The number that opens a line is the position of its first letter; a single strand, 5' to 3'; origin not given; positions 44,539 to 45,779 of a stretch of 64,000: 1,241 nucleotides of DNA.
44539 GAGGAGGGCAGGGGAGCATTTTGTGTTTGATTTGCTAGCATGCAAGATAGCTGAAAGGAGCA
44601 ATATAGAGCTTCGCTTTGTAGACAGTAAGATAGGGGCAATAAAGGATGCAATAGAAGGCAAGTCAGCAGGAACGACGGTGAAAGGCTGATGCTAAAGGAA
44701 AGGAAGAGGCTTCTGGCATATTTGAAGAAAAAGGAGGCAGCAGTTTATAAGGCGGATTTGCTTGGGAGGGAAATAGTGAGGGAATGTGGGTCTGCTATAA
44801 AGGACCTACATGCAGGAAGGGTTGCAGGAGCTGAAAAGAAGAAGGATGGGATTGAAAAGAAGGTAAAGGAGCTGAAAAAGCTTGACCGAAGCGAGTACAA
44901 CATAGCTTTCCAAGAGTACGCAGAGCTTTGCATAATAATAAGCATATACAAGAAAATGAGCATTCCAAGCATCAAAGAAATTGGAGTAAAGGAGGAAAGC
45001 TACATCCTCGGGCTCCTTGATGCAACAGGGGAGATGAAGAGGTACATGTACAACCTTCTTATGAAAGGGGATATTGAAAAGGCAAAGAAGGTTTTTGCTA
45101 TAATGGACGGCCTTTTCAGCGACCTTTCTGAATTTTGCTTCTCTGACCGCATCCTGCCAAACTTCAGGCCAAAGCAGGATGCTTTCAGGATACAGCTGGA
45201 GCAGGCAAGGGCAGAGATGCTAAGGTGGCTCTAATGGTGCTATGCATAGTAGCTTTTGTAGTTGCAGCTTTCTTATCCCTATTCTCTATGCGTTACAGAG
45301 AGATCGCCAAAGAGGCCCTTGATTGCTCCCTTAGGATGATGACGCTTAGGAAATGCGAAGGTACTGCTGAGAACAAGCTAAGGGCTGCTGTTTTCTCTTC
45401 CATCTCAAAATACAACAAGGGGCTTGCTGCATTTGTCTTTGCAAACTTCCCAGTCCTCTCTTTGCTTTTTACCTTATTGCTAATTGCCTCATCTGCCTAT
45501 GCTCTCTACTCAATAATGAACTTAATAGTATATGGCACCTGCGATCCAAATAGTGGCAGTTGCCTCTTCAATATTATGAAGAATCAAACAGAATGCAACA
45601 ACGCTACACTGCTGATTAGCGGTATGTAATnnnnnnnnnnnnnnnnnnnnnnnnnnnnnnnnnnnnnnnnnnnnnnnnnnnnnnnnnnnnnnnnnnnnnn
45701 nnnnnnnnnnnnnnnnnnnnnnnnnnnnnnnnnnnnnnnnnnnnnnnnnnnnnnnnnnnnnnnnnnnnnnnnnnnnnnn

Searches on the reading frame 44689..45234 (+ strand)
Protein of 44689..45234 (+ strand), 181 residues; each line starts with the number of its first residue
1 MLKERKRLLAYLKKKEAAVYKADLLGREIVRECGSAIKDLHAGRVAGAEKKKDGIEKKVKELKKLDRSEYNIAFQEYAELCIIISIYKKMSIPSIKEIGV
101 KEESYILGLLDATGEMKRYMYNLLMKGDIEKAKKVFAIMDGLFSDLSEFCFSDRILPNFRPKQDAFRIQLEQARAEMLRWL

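Call 3: search_protein_families(library=pfam, proteins=[window:44689-45234:+], max_evalue=1)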
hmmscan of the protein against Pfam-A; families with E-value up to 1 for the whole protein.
window:44689-45234:+ (181 aa): 5 families
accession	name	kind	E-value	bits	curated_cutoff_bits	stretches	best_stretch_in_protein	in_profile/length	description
PF01997.21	Translin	-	2.3e-08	34.7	25.9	1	86-171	104-192/205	Translin family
PF24722.1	DUF7674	-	0.01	16.3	27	1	110-144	28-61/111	Domain of unknown function (DUF7674)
PF00312.27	Ribosomal_S15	-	0.041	14.5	31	1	1-22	52-73/81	Ribosomal protein S15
PF13069.11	DUF3933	-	0.16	12.3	25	1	1-26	9-34/52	Protein of unknown function (DUF3933)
PF17222.9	Peptidase_C107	-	0.21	11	25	1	57-96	65-104/314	Viral cysteine endopeptidase C107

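Call 89: find_related_loci(query=window:44689-45231:+, collection=metagenome_contigs, flank=5000)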
Query window:44689-45231:+ (181 aa) in metagenome_contigs; peptide patterns used: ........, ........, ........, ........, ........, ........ (x = any residue, [..] = any of these).
166 stretches matched a pattern, but none encodes a relative of the query by tblastn (E <= 1e-3).

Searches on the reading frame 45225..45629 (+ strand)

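Call 3: search_protein_families(library=pfam, proteins=[window:45225-45629:+], max_evalue=1)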
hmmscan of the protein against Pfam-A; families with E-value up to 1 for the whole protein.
window:45225-45629:+ (134 aa): 1 family
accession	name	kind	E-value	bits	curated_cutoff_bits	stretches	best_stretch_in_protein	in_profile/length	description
PF07403.16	DUF1505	-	0.091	13.4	25.4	0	6-66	5-69/114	Protein of unknown function (DUF1505)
